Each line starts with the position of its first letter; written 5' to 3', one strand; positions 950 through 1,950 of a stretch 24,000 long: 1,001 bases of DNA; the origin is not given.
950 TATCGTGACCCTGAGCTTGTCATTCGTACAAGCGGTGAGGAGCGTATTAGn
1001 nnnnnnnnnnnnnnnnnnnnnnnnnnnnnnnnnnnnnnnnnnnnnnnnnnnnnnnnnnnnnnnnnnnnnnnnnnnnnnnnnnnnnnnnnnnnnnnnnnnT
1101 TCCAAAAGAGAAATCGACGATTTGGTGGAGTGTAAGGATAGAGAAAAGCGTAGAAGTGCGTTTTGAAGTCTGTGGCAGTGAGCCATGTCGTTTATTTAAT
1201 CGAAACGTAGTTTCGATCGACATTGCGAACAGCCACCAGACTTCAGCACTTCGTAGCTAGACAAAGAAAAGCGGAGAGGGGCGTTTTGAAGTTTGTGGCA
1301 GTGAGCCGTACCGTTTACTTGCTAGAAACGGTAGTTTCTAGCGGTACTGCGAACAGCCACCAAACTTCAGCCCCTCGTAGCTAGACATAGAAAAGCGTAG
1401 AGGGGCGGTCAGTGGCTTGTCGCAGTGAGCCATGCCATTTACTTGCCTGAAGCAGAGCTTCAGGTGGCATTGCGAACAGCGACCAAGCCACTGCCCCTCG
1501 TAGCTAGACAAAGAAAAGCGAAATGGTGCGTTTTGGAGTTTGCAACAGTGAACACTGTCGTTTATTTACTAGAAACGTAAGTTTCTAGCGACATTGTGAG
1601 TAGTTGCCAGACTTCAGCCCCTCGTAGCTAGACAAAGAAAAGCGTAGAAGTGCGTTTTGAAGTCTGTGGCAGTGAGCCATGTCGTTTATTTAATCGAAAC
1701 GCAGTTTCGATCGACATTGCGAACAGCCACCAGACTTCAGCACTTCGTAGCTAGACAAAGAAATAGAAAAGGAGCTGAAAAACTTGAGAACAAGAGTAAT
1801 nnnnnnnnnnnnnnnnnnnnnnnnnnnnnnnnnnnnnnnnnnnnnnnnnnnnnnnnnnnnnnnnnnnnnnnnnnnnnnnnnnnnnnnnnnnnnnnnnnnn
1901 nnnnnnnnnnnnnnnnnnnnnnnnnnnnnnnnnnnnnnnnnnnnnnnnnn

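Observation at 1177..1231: Invariant tandem G.A/A.G internal loop and U-rich bulge in every repeat unit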

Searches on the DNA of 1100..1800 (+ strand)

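Call 5: search_rna_families(source=window, start=1100, end=1800, threshold=evalue, max_evalue=10, show_alignments=3)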
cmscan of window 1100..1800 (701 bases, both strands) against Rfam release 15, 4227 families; matches with E-value up to 10: 4.
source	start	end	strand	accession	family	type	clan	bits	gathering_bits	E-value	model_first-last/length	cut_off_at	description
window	1688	1723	+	RF01333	CRISPR-DR20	Gene; CRISPR;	-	21.3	42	0.085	1-36/36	no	CRISPR RNA direct repeat element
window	1194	1229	+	RF01333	CRISPR-DR20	Gene; CRISPR;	-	20.8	42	0.12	1-36/36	no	CRISPR RNA direct repeat element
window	1350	1422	+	RF03937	mir-9456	Gene; miRNA;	-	15.7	80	5.3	1-68/68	no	mir-9456 microRNA precursor family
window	1350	1422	-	RF03937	mir-9456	Gene; miRNA;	-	15.5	80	5.8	1-68/68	no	mir-9456 microRNA precursor family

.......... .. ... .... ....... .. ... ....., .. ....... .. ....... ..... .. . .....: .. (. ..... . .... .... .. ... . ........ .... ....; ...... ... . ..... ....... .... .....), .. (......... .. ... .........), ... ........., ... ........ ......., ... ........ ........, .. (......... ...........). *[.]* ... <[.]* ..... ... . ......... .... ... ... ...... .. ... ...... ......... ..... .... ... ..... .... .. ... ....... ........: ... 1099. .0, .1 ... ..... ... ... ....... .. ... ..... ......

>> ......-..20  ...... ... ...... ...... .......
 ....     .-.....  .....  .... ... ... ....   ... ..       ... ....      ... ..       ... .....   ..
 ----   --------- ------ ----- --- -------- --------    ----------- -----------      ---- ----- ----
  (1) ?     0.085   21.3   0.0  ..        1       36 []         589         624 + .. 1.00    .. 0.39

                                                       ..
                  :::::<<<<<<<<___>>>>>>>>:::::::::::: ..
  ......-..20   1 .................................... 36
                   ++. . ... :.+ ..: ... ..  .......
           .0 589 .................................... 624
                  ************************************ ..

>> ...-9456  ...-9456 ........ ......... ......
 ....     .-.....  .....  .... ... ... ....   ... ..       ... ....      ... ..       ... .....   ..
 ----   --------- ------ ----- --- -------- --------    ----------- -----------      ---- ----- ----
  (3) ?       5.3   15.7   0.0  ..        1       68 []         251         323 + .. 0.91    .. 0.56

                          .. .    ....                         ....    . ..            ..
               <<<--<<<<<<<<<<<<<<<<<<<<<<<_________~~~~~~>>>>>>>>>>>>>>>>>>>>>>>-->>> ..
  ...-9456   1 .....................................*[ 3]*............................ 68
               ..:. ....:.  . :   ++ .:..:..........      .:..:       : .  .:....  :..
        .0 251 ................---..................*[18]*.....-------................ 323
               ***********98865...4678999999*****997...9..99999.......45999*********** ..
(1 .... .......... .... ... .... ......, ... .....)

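Call 38: search_dna_similar(query=window:1142-1763:+, collection=plasmids, mode=distant, max_evalue=0.001)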
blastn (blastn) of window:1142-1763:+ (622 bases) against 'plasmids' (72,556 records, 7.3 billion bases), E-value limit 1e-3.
No match.

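Call 39: search_dna_similar(query=window:1142-1763:+, collection=phages, mode=distant, max_evalue=0.001)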
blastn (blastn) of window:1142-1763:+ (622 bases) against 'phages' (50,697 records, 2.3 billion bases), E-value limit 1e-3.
No match.
